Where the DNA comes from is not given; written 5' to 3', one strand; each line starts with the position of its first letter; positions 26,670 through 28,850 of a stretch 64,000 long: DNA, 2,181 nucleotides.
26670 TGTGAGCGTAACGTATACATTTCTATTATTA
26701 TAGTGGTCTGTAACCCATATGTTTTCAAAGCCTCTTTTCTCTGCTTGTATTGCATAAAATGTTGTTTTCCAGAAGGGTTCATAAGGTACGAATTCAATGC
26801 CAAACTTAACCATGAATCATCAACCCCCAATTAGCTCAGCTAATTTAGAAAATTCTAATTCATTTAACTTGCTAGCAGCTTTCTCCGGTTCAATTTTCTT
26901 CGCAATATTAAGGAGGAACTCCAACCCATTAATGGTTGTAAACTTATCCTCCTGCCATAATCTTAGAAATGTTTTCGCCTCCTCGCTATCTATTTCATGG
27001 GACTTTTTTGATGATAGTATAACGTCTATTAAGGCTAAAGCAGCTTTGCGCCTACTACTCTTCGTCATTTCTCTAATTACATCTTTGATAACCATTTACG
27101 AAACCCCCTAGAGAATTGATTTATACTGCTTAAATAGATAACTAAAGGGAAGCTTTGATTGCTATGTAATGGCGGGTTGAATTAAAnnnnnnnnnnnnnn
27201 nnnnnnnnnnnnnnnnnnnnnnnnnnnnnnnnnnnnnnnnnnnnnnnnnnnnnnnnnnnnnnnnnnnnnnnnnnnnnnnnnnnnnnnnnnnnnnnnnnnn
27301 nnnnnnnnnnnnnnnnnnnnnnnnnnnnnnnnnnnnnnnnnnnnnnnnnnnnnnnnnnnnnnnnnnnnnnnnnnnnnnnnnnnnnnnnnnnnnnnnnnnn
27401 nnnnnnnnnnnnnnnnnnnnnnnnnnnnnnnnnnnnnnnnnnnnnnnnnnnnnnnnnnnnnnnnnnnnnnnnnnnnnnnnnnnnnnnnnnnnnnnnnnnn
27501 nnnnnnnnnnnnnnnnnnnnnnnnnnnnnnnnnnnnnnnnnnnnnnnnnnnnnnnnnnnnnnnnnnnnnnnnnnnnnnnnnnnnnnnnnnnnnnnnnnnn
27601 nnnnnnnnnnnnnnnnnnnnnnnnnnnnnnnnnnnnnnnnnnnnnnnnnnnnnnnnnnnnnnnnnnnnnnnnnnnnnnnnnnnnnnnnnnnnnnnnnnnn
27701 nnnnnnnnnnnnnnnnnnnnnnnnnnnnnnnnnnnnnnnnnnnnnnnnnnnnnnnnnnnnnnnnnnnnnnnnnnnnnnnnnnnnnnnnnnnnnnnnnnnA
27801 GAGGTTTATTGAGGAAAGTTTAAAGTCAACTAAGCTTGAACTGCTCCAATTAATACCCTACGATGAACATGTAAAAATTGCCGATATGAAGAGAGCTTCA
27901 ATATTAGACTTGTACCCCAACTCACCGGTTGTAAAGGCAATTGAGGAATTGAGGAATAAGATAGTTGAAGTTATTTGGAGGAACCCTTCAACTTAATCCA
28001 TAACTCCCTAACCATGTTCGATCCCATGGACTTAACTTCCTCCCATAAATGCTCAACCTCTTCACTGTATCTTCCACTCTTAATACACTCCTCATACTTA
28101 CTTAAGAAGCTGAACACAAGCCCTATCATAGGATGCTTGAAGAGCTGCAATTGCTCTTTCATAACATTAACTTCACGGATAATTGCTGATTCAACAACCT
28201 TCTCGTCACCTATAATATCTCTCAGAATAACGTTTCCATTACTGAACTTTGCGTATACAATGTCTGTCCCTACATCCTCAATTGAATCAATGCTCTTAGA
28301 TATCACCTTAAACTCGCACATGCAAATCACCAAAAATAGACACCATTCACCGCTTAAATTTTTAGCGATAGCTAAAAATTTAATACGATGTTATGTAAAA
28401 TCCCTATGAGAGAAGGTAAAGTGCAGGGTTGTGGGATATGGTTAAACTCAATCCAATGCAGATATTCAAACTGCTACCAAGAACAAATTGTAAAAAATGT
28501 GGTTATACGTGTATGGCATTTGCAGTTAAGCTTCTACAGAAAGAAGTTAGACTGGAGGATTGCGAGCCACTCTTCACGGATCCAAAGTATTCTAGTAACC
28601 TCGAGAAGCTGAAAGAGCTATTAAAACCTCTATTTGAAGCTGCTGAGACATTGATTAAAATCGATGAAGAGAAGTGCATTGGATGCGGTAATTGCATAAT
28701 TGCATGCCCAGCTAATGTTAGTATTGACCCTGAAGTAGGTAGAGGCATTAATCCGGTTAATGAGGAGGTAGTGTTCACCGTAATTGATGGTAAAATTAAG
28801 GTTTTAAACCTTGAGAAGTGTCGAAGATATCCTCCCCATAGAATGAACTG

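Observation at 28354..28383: Perfect 13-4-13 palindrome in the divergent cooT-like / hdrA-fwdB promoter region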

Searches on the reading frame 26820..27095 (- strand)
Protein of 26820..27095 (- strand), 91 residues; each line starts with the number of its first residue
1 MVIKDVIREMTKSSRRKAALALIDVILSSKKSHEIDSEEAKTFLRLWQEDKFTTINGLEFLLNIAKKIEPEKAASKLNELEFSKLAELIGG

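Call 42: search_protein_families(library=pfam, proteins=[window:26820-27095:-], max_evalue=0.01)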
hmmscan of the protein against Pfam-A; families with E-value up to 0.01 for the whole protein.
window:26820-27095:- (91 aa): 0 families

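Call 54: search_protein_families(library=pfam, proteins=[window:26820-27095:-], max_evalue=10)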
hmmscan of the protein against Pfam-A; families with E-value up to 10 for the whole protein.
window:26820-27095:- (91 aa): 2 families
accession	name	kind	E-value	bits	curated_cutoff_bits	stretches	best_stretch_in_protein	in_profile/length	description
PF01602.26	Adaptin_N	-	0.046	12.7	37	1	3-89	119-200/524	Adaptin N terminal region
PF22813.1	TcaA_2nd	-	0.06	14.2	26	1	7-72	5-70/103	TcaA protein second domain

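Call 73: predict_structure(protein=window:26823-27095:-)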
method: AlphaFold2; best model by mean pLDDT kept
length: 91 residues; sequences in the alignment: 1
mean_pLDDT: 93.9   pTM: 0.85
mean pLDDT of the five models: 93.9, 93.2, 91.9, 91.2, 89.9
residues with pLDDT >= 90: 81; 70-90: 8; 50-70: 2; < 50: 0
segments of 3 or more residues with pLDDT < 50: none
pLDDT, mean of each block of 10 residues (from residue 1): 88 96 95 93 97 96 95 96 92 56
secondary structure, 60 per line:
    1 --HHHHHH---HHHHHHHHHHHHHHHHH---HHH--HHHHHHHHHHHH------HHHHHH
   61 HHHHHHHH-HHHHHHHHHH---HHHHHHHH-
elements in order: H3-8 H12-28 H37-48 H55-68 H70-79 H83-90

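Call 75: fold_search(model_id=the predicted structure, library=pdb)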
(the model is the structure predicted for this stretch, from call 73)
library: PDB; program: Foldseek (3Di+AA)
matches with E <= 10: 47; with E <= 0.001: 0
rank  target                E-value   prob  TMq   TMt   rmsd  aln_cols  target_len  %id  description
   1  8p0w_E                1.6e+00  0.12  0.31  0.15  10.7        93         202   16  Structure of the human Commander complex COMMD ring (released 2024-03-20)
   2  9vgd_A                1.9e+00  0.21  0.40  0.36   5.8        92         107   15  Helical assembly of TRADD death domain (released 2026-04-08)
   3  5d1v_A                2.5e+00  0.07  0.28  0.23  10.2       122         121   12  Crystal Structure and Thermal Stability of Hemoglobin from Thermophilic Phototrophic Bacterium Chloroflexus aurantiacu (released 2016-08-10)
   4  3j6c                  2.8e+00  0.13  0.37  0.36   9.2        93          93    9  Cryo-EM structure of MAVS CARD filament (released 2014-03-05)
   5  1wh4_MODEL_1_A        3.5e+00  0.14  0.38  0.30   7.2        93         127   18  Solution structure of the DEATH domain of Interleukin-1 receptor-associated kinase4 (IRAK4) from Mus musculus (released 2004-11-28)
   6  6aci_H                3.9e+00  0.16  0.41  0.42   6.0        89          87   13  Crystal structure of EPEC effector NleB in complex with FADD death domain (released 2019-05-01)
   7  2yu0_MODEL_1_A        4.1e+00  0.04  0.22  0.21  11.0        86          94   16  Solution structures of the PAAD_DAPIN domain of mus musculus interferon-activatable protein 205 (released 2008-02-19)
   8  9dbu                  4.6e+00  0.06  0.27  0.24  11.5        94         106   13  Apo Structure of Computationally Designed Homotetramer PW1 (released 2025-08-27)
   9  2ygw_A                4.6e+00  0.03  0.21  0.07  15.2       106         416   13  Crystal structure of human MCD (released 2012-02-15)
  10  4fbs                  4.8e+00  0.07  0.33  0.27   7.0       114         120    9  Structure of monomeric NT from Euprosthenops australis Major Ampullate Spidroin 1 (MaSp1) (released 2012-08-01)
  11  8k84_A                5.1e+00  0.04  0.24  0.16  11.2        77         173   19  De novo design protein -N3 (released 2024-07-31)
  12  3j6j_A                5.4e+00  0.11  0.41  0.39   9.4        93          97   10  3.6 Angstrom resolution MAVS filament generated from helical reconstruction (released 2014-07-30)
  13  5fig_B                5.4e+00  0.04  0.26  0.24   9.4        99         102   11  APO-CSP3 (COPPER STORAGE PROTEIN 3) FROM BACILLUS SUBTILIS (released 2016-10-12)
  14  8k84_B                5.4e+00  0.04  0.24  0.16  11.3        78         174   19  De novo design protein -N3 (released 2024-07-31)
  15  2vgq_A                5.7e+00  0.09  0.37  0.11   7.8        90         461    9  Crystal Structure of Human IPS-1 CARD (released 2007-12-11)
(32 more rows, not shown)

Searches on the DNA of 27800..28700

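Call 49: search_rna_families(source=window, start=27800, end=28700, threshold=evalue, max_evalue=1)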
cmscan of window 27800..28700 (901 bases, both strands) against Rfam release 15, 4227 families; matches with E-value up to 1: 1.
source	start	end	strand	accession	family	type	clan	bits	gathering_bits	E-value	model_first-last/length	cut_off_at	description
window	27937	28012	+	RF00989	mir-492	Gene; miRNA;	-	18.7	76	0.17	1-75/75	no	mir-492 microRNA precursor family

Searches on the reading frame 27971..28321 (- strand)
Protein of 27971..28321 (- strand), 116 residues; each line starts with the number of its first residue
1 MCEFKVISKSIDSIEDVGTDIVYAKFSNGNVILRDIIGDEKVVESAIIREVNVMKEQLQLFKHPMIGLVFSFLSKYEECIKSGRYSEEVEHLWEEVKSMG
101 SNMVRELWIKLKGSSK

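Call 6: search_protein_families(library=pfam, proteins=[window:27971-28321:-])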
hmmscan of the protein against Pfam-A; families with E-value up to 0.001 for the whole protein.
window:27971-28321:- (116 aa): 1 family
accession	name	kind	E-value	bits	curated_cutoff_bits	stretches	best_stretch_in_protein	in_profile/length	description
PF10133.14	CooT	-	1.4e-07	32.2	27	1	1-57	1-56/60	CO dehydrogenase accessory protein CooT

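Call 13: find_homologous_proteins(query=window:27974-28321:-)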
Query window:27974-28321:- (116 aa): 2 proteins with E <= 0.001 among 3 candidates.
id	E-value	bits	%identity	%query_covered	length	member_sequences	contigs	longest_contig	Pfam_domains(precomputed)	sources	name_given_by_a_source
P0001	6.4e-64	231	100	96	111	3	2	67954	-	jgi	-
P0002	9.5e-18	82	46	95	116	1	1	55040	PF10133.15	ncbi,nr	ncbi:MAG: CooT family nickel-binding protein [Nitrososphaerales archaeon]|nr:CooT family nickel-bind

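Call 17: find_encoding_contigs(protein=P0002, flank=6000, max_places=6)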
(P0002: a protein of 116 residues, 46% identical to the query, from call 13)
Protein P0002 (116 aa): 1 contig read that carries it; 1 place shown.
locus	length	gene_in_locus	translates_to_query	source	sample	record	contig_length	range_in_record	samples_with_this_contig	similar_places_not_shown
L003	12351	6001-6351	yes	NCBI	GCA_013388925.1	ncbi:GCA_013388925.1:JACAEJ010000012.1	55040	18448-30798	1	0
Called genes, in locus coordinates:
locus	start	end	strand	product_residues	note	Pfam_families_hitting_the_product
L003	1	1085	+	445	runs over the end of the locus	PF03598:CdhC, PF19436:ACS_CODH_B_C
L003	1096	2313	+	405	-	PF03599:CdhD, PF00809:Pterin_bind (faint), PF02007:MtrH (weak)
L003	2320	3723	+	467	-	PF04060:FeS, PF03599:CdhD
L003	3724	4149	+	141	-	PF12838:Fer4_7 (faint), PF12797:Fer4_2 (faint), PF13237:Fer4_10 (faint), PF13484:Fer4_16 (faint), PF00037:Fer4 (faint), PF12837:Fer4_6 (faint), PF14697:Fer4_21 (faint), PF13187:Fer4_9 (weak)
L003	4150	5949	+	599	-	PF02730:AFOR_N, PF01314:AFOR_C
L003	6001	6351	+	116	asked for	PF10133:CooT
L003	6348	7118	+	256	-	PF01656:CbiA, PF02374:ArsA_ATPase (faint), PF13614:AAA_31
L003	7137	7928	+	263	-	PF00142:Fer4_NifH (faint), PF01656:CbiA, PF02374:ArsA_ATPase, PF10609:ParA (faint), PF13614:AAA_31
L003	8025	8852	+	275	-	PF01493:GXGXG (faint)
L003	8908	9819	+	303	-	PF02289:MCH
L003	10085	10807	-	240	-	-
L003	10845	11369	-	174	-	PF18643:RE_BsaWI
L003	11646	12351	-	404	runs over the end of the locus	PF10539:Dev_Cell_Death, PF01555:N6_N4_Mtase, PF08241:Methyltransf_11 (faint), PF01555:N6_N4_Mtase (weak)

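Call 54: search_protein_families(library=pfam, proteins=[window:27974-28321:-], max_evalue=10)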
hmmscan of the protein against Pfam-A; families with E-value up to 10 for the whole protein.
window:27974-28321:- (116 aa): 1 family
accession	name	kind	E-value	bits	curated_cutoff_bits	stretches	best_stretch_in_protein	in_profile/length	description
PF10133.14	CooT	-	1.4e-07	32.2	27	1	1-57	1-56/60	CO dehydrogenase accessory protein CooT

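Call 55: search_solved_structures(query=window:27974-28321:-, max_evalue=10, show_alignments=2)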
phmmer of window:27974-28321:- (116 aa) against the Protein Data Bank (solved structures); distinct sequences matched with E-value up to 10: 0.

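Call 57: find_homologous_proteins(query=A3, max_evalue=0.001)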
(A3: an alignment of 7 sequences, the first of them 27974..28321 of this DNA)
Query A3 (7 sequences) (116 aa, profile of the alignment): 29 proteins with E <= 0.001 among 1303 candidates.
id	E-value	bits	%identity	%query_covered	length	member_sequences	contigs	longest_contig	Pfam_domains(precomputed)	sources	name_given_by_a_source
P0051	7.1e-51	189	72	97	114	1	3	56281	PF10133.15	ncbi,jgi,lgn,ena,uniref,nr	ncbi:MAG: hypothetical protein DRJ21_02065 [Candidatus Methanomethylicota archaeon]|uniref:CooT fami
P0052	1.3e-50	188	54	97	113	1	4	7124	PF10133.15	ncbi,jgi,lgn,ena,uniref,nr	ncbi:MAG: hypothetical protein DRJ26_02210 [Candidatus Methanomethylicota archaeon]|uniref:CooT fami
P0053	1.9e-50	188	51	97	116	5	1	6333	PF10133.15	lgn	-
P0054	1.2e-49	185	49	97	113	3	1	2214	PF10133.15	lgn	-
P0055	2.0e-46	175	49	97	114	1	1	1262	PF10133.15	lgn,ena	-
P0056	1.3e-45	172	50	94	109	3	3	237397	-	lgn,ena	-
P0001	1.5e-45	172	100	96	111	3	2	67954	-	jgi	-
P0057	1.7e-44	168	47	97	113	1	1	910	PF10133.15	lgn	-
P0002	2.4e-43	165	46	95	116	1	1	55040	PF10133.15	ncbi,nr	ncbi:MAG: CooT family nickel-binding protein [Nitrososphaerales archaeon]|nr:CooT family nickel-bind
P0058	2.6e-40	155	45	95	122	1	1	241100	PF10133.15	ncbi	ncbi:MAG: CooT family nickel-binding protein [Nitrososphaerales archaeon]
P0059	1.2e-38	150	46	95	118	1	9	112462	PF10133.15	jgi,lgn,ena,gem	jgi:predicted RNA-binding protein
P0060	1.3e-38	149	47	98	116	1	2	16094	PF10133.15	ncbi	ncbi:MAG: CooT family nickel-binding protein [Nitrososphaerales archaeon]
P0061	1.8e-38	149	45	95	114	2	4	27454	PF10133.15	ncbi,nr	ncbi:MAG: CooT family nickel-binding protein [archaeon]|nr:CooT family nickel-binding protein [archa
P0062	2.5e-38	148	45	95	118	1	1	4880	PF10133.15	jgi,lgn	jgi:predicted RNA-binding protein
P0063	2.6e-37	145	45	95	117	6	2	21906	PF10133.15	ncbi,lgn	-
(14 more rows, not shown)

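Call 65: predict_structure(alignment_id=A4)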
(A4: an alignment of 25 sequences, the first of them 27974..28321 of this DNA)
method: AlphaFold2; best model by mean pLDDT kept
length: 116 residues; sequences in the alignment: 25
mean_pLDDT: 94.9   pTM: 0.81
mean pLDDT of the five models: 94.9, 94.8, 94.5, 94.3, 94.1
residues with pLDDT >= 90: 109; 70-90: 3; 50-70: 3; < 50: 1
segments of 3 or more residues with pLDDT < 50: none
pLDDT, mean of each block of 10 residues (from residue 1): 93 95 97 97 98 97 97 98 97 98 94 66
secondary structure, 60 per line:
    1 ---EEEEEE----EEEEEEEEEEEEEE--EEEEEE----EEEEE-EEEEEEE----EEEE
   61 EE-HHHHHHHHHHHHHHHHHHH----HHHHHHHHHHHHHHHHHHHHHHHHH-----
elements in order: E4-9 E14-27 E30-35 E40-44 E46-52 E57-62 H64-82 H87-111

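Call 67: fold_search(model_id=the predicted structure, library=pdb)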
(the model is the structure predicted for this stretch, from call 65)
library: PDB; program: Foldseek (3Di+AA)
matches with E <= 10: 854; with E <= 0.001: 7
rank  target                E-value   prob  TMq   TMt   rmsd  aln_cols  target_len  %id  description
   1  6fan_F                6.2e-05  1.00  0.48  0.86   2.0        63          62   19  Crystal structure of putative CooT from Carboxydothermus hydrogenoformans (released 2018-11-28)
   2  5n76_A                1.1e-04  1.00  0.47  0.83   1.9        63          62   17  Crystal structure of the apo-form of the CO dehydrogenase accessory protein CooT from Rhodospirillum rubrum (released 2017-05-10)
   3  5n76_B                1.6e-04  1.00  0.47  0.81   2.1        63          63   19  Crystal structure of the apo-form of the CO dehydrogenase accessory protein CooT from Rhodospirillum rubrum (released 2017-05-10)
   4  5n76_F                2.5e-04  1.00  0.44  0.81   3.0        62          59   16  Crystal structure of the apo-form of the CO dehydrogenase accessory protein CooT from Rhodospirillum rubrum (released 2017-05-10)
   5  6fan_A                3.0e-04  1.00  0.48  0.86   1.7        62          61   19  Crystal structure of putative CooT from Carboxydothermus hydrogenoformans (released 2018-11-28)
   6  6fan_C                3.5e-04  1.00  0.48  0.84   1.8        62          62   19  Crystal structure of putative CooT from Carboxydothermus hydrogenoformans (released 2018-11-28)
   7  6y8v_MODEL_1_A        6.9e-04  1.00  0.47  0.74   2.7        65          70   20  Rhodospirillum rubrum oxidized CooT solution structure (released 2020-03-18)
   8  9bxu_H                4.3e-02  0.66  0.32  0.29   9.7       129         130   11  Cryo-EM structure of ATP synthase DP state (released 2025-08-06)
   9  6oqr_H                4.6e-02  0.60  0.33  0.29  15.5       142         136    9  E. coli ATP Synthase ADP State 1a (released 2020-06-03)
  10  7p2y_e                5.2e-02  0.75  0.36  0.30  10.5       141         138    8  F1Fo-ATP synthase from Acinetobacter baumannii (state 1) (released 2022-02-02)
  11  1fs0_E                1.1e-01  0.77  0.41  0.38  13.4       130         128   14  COMPLEX OF GAMMA/EPSILON ATP SYNTHASE FROM E.COLI (released 2001-05-01)
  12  6zg8_H                1.1e-01  0.51  0.33  0.30   8.8       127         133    8  bovine ATP synthase rotor domain state 2 (released 2020-09-09)
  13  5tpj                  1.1e-01  0.15  0.17  0.17  12.3        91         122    9  Crystal structure of a de novo designed protein with curved beta-sheet (released 2017-01-25)
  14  8ap9_H                1.4e-01  0.54  0.36  0.27   8.7       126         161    8  rotor of the Trypanosoma brucei mitochondrial ATP synthase dimer (released 2022-10-26)
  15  5ik2_P                1.8e-01  0.51  0.36  0.32   7.4       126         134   10  Caldalaklibacillus thermarum F1-ATPase (epsilon mutant) (released 2016-09-21)
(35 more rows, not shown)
